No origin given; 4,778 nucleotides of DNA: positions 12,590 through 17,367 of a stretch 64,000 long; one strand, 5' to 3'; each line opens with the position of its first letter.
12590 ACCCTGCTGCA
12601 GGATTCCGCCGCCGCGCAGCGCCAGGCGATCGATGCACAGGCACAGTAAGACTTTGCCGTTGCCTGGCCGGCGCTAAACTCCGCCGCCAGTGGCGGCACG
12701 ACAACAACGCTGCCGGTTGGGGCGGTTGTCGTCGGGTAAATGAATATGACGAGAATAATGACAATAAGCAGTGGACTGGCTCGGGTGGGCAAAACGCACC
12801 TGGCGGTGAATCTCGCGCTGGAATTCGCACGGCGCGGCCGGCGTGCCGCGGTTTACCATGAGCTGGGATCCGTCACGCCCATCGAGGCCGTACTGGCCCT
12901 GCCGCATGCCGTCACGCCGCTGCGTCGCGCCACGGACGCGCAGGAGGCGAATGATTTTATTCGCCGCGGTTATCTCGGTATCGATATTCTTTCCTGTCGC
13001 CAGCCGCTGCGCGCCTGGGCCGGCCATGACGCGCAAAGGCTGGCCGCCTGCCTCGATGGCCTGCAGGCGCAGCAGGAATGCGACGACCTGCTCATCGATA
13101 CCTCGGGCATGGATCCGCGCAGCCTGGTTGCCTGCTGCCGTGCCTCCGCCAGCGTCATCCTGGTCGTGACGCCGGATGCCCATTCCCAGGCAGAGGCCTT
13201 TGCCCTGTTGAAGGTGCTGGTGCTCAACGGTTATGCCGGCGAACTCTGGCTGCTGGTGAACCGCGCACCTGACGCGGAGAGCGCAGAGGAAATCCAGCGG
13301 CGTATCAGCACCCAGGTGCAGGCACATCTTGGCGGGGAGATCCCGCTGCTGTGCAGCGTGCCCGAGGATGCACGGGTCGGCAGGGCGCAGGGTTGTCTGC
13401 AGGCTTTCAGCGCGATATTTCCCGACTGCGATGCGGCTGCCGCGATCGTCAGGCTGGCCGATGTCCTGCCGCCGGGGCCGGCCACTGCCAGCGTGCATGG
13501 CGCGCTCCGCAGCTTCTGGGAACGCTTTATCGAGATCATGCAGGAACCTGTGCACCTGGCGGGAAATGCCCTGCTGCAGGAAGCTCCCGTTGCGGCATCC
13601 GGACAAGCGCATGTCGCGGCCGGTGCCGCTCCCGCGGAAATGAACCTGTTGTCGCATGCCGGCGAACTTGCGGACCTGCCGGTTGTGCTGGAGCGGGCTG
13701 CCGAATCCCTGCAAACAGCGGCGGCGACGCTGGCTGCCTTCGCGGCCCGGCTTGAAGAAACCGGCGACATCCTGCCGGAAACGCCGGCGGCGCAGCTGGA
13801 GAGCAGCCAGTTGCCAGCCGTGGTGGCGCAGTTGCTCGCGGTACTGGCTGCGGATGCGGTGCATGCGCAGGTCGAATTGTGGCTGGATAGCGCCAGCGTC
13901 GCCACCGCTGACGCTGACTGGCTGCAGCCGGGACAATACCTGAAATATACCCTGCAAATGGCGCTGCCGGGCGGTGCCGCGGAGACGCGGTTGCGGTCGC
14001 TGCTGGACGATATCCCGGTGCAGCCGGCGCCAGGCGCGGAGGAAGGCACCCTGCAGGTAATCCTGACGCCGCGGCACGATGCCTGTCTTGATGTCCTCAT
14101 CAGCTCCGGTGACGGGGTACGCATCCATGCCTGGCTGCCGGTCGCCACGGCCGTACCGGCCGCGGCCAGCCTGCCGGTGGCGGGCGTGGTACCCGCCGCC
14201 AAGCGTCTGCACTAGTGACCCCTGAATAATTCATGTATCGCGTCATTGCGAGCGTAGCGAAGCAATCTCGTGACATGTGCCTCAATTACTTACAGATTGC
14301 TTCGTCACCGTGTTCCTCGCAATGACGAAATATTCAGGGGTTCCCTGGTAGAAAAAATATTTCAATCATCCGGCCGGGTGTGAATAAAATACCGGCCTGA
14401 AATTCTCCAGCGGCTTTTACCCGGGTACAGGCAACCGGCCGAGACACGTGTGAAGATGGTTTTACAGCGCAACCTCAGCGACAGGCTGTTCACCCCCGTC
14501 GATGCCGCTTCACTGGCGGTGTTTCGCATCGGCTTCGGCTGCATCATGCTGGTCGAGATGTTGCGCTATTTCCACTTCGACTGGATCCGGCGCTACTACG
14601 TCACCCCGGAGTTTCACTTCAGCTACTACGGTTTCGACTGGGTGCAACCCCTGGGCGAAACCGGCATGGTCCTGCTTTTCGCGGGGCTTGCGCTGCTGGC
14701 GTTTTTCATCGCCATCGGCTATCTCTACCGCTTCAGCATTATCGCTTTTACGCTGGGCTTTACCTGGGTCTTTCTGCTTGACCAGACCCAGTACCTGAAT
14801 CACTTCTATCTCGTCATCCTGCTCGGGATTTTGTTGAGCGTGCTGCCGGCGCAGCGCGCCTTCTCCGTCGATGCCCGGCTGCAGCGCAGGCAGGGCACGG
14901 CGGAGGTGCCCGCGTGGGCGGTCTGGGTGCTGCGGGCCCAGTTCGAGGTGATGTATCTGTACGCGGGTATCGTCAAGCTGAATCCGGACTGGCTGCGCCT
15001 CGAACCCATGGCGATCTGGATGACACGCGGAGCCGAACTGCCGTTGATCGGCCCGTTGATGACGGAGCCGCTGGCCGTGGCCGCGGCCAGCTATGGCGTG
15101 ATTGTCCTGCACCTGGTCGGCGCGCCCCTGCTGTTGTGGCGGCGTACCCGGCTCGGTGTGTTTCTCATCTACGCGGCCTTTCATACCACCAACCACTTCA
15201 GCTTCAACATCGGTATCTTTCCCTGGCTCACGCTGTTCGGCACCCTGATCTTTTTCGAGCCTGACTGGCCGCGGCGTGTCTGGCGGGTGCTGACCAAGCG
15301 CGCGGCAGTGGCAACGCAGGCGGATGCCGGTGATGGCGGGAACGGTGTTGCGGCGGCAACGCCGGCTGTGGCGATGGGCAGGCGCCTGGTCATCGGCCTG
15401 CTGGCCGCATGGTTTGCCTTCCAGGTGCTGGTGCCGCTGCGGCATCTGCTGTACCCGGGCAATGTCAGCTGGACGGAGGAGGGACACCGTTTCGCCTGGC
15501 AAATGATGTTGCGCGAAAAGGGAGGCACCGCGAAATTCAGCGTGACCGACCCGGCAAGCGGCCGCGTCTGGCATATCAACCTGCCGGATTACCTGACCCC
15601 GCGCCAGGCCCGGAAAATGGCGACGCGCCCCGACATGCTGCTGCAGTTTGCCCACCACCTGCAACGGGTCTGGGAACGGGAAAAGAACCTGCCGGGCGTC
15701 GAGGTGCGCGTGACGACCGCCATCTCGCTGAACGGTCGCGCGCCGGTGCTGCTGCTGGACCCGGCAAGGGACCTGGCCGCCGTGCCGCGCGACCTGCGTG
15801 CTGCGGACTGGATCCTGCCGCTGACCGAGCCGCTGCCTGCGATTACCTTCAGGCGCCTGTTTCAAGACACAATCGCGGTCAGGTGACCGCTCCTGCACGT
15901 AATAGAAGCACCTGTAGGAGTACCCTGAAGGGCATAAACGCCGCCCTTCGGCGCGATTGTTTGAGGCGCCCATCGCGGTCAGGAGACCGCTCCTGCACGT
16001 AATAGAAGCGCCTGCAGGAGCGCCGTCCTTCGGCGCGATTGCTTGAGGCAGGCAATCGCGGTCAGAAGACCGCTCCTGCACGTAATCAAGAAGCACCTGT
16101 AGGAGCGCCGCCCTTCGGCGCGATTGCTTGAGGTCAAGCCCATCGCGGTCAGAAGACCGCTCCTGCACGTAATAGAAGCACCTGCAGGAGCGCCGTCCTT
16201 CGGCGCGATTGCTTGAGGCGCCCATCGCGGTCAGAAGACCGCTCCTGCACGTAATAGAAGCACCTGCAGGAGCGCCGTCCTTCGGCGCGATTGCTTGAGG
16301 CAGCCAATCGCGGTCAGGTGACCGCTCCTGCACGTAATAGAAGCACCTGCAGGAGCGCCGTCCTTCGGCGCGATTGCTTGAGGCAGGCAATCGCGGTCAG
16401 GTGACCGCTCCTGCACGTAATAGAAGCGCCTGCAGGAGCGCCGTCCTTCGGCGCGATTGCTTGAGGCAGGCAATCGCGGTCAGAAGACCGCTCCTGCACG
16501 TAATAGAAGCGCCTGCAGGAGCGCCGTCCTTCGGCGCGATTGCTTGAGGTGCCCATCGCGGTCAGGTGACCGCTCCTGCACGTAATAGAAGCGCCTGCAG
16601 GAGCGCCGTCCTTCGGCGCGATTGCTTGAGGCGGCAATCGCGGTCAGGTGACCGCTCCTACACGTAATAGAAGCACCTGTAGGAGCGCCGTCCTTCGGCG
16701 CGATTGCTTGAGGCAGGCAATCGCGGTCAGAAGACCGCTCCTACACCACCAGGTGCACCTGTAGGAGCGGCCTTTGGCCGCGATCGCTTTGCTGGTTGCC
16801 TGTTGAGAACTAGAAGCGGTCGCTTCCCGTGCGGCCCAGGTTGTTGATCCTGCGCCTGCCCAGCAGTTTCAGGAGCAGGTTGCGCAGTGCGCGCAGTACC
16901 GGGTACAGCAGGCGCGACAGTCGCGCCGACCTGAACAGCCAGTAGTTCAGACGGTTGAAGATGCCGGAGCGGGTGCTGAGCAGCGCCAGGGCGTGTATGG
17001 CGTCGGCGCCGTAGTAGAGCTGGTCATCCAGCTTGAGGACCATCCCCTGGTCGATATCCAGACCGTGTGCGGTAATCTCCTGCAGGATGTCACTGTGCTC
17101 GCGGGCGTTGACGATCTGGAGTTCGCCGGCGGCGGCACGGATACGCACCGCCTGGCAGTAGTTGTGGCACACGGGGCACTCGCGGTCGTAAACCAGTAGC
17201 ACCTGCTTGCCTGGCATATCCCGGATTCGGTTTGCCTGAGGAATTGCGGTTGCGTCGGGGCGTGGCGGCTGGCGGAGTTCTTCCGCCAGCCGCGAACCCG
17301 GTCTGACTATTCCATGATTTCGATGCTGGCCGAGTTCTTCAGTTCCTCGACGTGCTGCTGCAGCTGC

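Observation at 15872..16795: Eleven tandem copies of an 82-bp double-hairpin repeat between the convergent HTTM and DCC genes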

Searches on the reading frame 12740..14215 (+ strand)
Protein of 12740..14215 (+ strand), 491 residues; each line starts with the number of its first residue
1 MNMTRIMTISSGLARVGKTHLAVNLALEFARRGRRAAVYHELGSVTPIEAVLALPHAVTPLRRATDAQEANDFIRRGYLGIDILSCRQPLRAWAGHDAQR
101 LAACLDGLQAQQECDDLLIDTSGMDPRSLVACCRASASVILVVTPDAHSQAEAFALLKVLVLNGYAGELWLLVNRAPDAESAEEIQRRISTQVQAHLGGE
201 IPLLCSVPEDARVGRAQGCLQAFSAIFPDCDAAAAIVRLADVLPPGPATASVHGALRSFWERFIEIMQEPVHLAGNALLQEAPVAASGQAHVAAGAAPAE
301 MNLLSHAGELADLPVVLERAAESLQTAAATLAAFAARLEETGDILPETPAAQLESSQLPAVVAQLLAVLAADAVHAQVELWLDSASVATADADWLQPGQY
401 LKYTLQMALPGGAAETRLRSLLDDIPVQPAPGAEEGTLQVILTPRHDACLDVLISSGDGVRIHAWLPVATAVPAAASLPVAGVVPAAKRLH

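Call 7: search_protein_families(library=pfam, proteins=[window:12740-14215:+])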
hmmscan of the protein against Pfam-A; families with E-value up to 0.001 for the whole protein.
window:12740-14215:+ (491 aa): 0 families

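Call 29: find_encoding_contigs(protein=window:12740-14215:+, flank=10000, max_places=10)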
Protein window:12740-14215:+ (491 aa): no gene with exactly this product is on record in the collection.

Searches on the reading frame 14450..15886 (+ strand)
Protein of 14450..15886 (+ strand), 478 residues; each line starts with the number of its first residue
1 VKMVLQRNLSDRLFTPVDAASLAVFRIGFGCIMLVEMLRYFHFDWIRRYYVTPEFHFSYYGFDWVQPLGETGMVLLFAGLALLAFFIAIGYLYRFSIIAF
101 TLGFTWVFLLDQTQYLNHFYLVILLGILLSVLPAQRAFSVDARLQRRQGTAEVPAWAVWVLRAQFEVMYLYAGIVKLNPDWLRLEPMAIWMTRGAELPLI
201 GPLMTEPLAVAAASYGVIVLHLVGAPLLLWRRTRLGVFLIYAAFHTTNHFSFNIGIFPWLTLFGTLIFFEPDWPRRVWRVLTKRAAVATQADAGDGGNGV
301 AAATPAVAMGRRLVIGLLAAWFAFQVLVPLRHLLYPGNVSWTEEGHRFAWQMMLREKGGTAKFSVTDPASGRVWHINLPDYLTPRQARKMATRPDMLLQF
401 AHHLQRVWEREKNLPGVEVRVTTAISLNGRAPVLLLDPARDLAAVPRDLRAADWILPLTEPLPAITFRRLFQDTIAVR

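Call 7: search_protein_families(library=pfam, proteins=[window:14450-15886:+])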
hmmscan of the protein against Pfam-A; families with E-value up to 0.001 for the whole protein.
window:14450-15886:+ (478 aa): 2 families
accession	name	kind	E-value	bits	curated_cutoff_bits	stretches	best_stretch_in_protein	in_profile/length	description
PF05090.19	HTTM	-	1.2e-87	294.2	27.7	1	14-273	1-259/259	HTTM domain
PF22777.1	VKGC_lumenal_dom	-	1.5e-44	152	27.7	1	312-459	3-150/152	Vitamin K-dependent gamma-carboxylase, lumenal domain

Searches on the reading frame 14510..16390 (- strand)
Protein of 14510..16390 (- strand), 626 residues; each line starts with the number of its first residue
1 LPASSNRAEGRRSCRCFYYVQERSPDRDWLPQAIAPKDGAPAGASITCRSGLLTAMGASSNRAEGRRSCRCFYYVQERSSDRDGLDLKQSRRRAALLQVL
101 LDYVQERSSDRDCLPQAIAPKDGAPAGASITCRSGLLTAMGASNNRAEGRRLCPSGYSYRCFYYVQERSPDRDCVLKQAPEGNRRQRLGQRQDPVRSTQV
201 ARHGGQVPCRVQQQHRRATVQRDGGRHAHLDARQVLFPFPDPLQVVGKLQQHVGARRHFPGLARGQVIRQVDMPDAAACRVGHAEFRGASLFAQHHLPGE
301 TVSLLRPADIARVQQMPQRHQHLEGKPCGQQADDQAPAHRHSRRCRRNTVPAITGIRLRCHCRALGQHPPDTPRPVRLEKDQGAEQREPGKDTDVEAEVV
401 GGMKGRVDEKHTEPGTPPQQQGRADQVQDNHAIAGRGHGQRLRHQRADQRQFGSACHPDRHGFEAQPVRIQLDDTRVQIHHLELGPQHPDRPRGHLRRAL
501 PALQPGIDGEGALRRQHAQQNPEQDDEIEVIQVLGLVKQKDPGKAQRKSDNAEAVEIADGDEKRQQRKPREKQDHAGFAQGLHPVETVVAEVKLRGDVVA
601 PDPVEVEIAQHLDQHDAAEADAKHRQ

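Call 39: search_protein_families(library=pfam, proteins=[window:14510-16390:-], max_evalue=0.01)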
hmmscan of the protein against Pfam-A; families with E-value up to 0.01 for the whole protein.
window:14510-16390:- (626 aa): 0 families

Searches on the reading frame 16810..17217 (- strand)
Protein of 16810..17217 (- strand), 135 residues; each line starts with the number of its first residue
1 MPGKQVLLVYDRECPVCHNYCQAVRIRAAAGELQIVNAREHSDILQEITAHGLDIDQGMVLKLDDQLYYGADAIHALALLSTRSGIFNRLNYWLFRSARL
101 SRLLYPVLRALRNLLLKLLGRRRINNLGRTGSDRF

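Call 7: search_protein_families(library=pfam, proteins=[window:16810-17217:-])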
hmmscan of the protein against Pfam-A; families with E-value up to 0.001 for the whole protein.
window:16810-17217:- (135 aa): 1 family
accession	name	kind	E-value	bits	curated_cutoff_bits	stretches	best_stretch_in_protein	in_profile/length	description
PF04134.17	DCC1-like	-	2.5e-12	48.5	27.8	1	8-116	1-111/113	DCC1-like thiol-disulfide oxidoreductase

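Call 13: find_encoding_contigs(protein=window:16810-17217:-, flank=10000, max_places=10)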
Protein window:16810-17217:- (135 aa): no gene with exactly this product is on record in the collection.

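Call 49: find_related_loci(query=window:16810-17217:-, collection=metagenome_contigs, flank=6000)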
Query window:16810-17217:- (135 aa) in metagenome_contigs; peptide patterns used: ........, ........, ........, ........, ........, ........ (x = any residue, [..] = any of these).
600 stretches matched a pattern (row limit reached: there are more); 441 encode a relative of the query (tblastn E <= 1e-3); the best 80 are kept; 80 distinct loci.
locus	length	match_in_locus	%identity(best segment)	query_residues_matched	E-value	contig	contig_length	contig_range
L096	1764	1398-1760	93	1-121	2e-74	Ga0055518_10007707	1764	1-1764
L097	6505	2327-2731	90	1-135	4e-67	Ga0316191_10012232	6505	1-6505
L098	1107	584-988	90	1-135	5e-71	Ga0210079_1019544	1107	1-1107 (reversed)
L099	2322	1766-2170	86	1-135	2e-67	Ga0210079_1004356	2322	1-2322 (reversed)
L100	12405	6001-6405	66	1-135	9e-64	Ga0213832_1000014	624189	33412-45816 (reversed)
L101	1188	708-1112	67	1-135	1e-66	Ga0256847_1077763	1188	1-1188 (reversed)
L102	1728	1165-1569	65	1-135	5e-65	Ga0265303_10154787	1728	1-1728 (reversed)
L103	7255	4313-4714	69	2-135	7e-63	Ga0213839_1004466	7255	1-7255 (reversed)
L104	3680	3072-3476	65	1-135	6e-63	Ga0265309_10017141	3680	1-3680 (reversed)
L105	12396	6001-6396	67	4-135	3e-62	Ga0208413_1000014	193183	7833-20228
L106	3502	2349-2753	67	1-135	2e-62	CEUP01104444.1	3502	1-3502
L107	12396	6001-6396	67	4-135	3e-62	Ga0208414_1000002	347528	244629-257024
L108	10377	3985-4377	69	5-135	5e-62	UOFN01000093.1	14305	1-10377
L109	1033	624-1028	70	1-135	5e-66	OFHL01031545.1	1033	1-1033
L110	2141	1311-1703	66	5-135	1e-62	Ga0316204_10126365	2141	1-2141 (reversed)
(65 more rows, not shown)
